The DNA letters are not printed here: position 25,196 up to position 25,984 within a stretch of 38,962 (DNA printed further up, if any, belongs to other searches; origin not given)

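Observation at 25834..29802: Pls-type membrane NRPS: a predicted template-independent homopoly(amino acid) synthetase in an unusual genomic background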

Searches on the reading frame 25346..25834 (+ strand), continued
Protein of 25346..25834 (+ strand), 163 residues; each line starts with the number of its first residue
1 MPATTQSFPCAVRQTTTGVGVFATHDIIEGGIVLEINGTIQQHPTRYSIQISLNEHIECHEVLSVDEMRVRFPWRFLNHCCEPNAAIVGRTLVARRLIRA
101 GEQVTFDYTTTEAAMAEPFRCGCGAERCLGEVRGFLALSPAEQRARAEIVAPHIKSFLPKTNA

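Call 100: search_protein_families(library=pfam, proteins=[L102:5528-6085:+, L103:1015-1695:+, L105:3079-3669:+, L112:5413-6336:+, L133:3774-4403:+, L136:622-1650:+, L150:5520-6050:+, L151:926-1813:+, L156:3454-4104:+, L102:3895-4848:+], max_evalue=0.001)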
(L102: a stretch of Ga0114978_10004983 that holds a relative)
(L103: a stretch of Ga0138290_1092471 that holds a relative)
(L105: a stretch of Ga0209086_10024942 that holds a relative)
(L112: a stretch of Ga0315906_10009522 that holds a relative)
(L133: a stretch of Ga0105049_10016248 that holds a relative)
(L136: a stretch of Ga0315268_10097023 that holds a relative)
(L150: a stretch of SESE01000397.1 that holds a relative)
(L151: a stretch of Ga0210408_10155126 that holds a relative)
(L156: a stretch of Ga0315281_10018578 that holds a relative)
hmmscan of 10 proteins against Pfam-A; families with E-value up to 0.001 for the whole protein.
L102:5528-6085:+ (186 aa): 1 family
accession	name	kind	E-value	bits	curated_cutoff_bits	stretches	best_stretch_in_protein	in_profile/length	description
PF00856.33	SET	-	3.9e-08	34.1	22.4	1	78-177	5-104/105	SET domain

L103:1015-1695:+ (227 aa): 1 family
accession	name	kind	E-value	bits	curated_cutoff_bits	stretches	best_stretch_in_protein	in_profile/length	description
PF00856.33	SET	-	8.2e-08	33.1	22.4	1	108-173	46-104/105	SET domain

L105:3079-3669:+ (197 aa): 1 family
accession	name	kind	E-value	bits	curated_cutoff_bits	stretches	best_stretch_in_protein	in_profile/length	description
PF00856.33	SET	-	1.1e-08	35.9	22.4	1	78-177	5-104/105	SET domain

L112:5413-6336:+ (308 aa): 8 families
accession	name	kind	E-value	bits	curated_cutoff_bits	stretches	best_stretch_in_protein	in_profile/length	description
PF08241.18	Methyltransf_11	-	3.1e-13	50.6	21.2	1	81-180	1-95/95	Methyltransferase domain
PF13649.12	Methyltransf_25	-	5.9e-12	46.6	27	1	80-176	1-97/97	Methyltransferase domain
PF13847.12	Methyltransf_31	-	1.8e-10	41.1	27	1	76-184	3-113/145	Methyltransferase domain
PF13489.12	Methyltransf_23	-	2.5e-10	40.7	27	1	75-187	21-123/164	Methyltransferase domain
PF08242.18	Methyltransf_12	-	1.2e-09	39.2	30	1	81-177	1-97/98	Methyltransferase domain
PF01209.24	Ubie_methyltran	-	1.7e-06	28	20.1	1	57-183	31-154/233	ubiE/COQ5 methyltransferase family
PF01135.25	PCMT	-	2.6e-06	27.8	20.3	1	64-131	63-128/210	Protein-L-isoaspartate(D-aspartate) O-methyltransferase (PCMT)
PF01189.24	Methyltr_RsmB-F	-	0.00037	20.7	27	1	76-139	8-71/199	16S rRNA methyltransferase RsmB/F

L133:3774-4403:+ (210 aa): 0 families

L136:622-1650:+ (343 aa): 0 families

L150:5520-6050:+ (177 aa): 0 families

L151:926-1813:+ (296 aa): 1 family
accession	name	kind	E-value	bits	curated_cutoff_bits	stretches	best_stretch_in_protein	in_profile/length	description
PF12704.14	MacB_PCD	-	3.5e-21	76.9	27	1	64-273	5-206/207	MacB-like periplasmic core domain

L156:3454-4104:+ (217 aa): 0 families

L102:3895-4848:+ (318 aa): 5 families
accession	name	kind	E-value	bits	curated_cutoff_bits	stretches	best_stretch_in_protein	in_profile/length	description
PF08241.18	Methyltransf_11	-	3.2e-08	34.5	21.2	1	151-185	61-95/95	Methyltransferase domain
PF13847.12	Methyltransf_31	-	5.6e-07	29.8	27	1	67-205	4-117/145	Methyltransferase domain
PF13649.12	Methyltransf_25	-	9.1e-07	29.9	27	1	70-181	1-97/97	Methyltransferase domain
PF13489.12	Methyltransf_23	-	2e-06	28.1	27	1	50-206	8-129/164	Methyltransferase domain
PF08242.18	Methyltransf_12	-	5.4e-06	27.5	30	1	71-181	1-96/98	Methyltransferase domain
